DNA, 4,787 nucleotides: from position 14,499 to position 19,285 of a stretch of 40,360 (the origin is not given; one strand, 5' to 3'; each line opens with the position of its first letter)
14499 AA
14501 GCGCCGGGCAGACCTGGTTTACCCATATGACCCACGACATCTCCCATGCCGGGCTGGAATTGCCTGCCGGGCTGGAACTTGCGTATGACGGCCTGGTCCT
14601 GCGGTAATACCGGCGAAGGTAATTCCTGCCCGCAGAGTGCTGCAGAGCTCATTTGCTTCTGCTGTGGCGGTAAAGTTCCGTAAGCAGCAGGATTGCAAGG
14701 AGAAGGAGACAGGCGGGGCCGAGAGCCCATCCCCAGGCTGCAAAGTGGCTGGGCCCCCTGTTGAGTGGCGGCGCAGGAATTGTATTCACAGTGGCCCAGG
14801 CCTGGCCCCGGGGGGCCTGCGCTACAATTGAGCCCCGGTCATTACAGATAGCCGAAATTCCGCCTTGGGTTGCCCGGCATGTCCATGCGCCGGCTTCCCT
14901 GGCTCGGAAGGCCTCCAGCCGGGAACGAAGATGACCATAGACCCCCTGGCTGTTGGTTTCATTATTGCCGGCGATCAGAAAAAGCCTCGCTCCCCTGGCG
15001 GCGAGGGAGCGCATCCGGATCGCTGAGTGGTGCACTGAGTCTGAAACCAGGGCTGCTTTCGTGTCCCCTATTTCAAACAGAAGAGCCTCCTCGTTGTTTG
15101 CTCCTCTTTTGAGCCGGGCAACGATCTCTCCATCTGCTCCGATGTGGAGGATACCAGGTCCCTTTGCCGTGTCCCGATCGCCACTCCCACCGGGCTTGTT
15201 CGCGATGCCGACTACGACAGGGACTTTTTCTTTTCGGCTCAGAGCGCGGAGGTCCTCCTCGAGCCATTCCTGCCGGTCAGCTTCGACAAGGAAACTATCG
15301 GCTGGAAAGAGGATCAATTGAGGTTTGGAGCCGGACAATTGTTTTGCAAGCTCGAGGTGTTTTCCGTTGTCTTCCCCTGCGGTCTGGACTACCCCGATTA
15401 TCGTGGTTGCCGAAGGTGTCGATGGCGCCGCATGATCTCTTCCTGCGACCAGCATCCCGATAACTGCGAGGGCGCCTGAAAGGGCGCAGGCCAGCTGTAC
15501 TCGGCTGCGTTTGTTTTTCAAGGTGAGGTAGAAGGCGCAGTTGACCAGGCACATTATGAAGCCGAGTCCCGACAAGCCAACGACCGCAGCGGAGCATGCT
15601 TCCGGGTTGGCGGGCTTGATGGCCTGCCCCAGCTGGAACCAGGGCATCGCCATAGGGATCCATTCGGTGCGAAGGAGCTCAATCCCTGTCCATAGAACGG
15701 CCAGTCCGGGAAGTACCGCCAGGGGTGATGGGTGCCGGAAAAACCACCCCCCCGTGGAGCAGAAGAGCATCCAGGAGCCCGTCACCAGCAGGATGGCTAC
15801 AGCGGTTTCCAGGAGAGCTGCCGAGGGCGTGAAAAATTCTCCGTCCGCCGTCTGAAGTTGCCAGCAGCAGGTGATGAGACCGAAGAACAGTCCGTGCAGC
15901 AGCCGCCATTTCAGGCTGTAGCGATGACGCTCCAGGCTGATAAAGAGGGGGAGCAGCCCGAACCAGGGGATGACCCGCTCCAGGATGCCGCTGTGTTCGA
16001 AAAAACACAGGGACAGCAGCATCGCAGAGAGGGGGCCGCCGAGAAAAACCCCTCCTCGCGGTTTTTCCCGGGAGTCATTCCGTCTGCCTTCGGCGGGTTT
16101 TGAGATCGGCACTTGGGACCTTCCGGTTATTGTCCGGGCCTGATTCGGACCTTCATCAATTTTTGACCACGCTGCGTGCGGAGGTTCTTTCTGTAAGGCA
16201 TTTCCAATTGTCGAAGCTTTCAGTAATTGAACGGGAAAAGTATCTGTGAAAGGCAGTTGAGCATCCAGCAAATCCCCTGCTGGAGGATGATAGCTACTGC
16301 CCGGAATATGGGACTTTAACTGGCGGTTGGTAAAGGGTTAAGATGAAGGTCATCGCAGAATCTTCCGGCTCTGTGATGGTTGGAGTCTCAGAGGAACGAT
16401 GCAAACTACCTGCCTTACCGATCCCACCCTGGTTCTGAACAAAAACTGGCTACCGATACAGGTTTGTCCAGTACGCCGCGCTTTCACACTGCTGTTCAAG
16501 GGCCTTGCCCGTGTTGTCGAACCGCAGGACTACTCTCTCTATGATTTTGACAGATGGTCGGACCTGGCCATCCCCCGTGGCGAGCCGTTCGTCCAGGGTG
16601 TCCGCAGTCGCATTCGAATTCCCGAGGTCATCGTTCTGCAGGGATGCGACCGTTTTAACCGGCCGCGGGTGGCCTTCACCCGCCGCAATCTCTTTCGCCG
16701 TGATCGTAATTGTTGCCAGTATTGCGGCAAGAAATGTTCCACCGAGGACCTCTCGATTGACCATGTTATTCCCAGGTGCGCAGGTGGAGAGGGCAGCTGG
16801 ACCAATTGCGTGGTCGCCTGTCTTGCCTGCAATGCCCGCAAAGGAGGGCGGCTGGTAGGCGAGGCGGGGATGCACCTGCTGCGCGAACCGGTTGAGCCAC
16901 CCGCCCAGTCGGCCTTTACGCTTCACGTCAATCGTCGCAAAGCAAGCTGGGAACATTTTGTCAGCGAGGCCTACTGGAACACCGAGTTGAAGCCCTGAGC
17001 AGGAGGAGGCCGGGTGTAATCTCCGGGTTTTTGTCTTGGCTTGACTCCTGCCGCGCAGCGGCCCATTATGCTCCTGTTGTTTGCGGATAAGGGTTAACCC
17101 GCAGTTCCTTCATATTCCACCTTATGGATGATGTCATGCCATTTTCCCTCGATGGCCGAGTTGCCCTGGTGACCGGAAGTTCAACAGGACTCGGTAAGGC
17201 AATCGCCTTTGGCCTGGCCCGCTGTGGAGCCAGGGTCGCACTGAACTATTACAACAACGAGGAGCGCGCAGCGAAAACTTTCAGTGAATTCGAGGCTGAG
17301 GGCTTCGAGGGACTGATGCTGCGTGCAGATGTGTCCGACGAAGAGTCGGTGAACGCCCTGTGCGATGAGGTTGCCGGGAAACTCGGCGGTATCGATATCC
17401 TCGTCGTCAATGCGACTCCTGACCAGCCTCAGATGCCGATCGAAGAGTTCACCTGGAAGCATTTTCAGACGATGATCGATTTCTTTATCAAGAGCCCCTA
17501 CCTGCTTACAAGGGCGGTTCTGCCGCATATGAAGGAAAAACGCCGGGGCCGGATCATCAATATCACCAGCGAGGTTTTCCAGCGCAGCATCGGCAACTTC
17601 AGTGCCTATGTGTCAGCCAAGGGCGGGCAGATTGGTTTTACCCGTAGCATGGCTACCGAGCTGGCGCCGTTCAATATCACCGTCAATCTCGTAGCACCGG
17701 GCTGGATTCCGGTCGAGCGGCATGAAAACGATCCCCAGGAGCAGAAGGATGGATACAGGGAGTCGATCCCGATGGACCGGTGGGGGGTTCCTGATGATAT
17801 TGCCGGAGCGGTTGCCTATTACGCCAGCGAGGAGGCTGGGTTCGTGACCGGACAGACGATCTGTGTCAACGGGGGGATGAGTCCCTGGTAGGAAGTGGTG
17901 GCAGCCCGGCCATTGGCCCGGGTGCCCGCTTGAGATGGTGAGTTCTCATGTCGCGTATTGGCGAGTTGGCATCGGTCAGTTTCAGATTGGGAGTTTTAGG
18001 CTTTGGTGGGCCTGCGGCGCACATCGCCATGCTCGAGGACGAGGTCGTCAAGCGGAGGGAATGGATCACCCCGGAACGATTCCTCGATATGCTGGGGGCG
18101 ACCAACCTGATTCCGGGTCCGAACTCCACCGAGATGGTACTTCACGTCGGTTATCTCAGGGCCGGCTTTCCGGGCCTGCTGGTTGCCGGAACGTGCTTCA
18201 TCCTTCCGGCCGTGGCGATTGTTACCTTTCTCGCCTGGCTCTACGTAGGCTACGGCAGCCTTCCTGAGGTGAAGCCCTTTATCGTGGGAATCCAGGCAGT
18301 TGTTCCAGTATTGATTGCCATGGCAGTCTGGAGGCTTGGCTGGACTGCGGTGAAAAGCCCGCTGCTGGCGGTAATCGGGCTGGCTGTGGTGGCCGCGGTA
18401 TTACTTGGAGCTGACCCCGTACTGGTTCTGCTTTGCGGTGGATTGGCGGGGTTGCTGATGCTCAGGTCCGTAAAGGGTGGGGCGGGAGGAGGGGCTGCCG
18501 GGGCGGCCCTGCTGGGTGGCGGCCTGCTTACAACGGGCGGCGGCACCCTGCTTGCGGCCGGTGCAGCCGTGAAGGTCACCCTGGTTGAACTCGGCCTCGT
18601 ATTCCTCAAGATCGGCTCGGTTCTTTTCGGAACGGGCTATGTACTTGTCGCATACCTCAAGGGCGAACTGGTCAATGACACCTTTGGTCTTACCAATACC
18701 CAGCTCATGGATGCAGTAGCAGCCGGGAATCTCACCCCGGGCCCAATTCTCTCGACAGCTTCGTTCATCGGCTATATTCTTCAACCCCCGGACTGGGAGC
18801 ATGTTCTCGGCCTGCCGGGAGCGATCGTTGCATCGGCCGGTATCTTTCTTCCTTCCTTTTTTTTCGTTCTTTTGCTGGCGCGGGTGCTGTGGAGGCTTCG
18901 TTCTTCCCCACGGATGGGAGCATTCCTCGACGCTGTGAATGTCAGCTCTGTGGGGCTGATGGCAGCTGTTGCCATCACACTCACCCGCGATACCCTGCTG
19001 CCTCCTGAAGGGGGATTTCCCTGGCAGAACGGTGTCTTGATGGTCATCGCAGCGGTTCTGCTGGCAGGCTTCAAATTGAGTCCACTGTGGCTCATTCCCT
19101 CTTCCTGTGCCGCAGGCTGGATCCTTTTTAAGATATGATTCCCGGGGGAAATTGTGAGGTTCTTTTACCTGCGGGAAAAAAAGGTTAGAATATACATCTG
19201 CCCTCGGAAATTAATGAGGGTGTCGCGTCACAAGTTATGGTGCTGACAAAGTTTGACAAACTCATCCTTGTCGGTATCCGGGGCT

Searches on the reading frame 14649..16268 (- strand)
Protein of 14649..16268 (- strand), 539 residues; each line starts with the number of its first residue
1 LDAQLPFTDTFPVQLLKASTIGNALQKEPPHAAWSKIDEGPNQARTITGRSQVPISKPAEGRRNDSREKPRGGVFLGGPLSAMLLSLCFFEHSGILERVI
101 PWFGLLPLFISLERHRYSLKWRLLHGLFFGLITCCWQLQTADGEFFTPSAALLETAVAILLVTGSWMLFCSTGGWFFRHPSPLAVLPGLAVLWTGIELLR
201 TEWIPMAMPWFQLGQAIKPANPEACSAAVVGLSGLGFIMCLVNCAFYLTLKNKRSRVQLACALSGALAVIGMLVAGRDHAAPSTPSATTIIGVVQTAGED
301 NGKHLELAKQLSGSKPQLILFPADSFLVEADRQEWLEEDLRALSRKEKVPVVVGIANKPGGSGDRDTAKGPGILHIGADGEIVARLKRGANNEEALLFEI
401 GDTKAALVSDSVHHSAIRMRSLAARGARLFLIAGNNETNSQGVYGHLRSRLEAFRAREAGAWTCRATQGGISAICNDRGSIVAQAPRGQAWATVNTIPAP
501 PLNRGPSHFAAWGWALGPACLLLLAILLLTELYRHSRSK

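Call 40: search_protein_families(library=pfam, proteins=[window:14649-16268:-], max_evalue=0.0001)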
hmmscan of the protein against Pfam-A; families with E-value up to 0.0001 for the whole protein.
window:14649-16268:- (539 aa): 1 family
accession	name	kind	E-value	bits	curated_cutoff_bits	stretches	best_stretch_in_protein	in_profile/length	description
PF20154.4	LNT_N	-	2.2e-12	47.9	27.1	1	98-245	15-159/159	Apolipoprotein N-acyltransferase N-terminal domain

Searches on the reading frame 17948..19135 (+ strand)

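Call 40: search_protein_families(library=pfam, proteins=[window:17948-19135:+], max_evalue=0.0001)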
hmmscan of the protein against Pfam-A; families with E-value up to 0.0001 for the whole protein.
window:17948-19135:+ (396 aa): 1 family
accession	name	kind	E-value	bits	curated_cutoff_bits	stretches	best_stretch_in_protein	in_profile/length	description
PF02417.20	Chromate_transp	-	1.3e-76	256.7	28.6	2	6-169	2-166/166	Chromate transporter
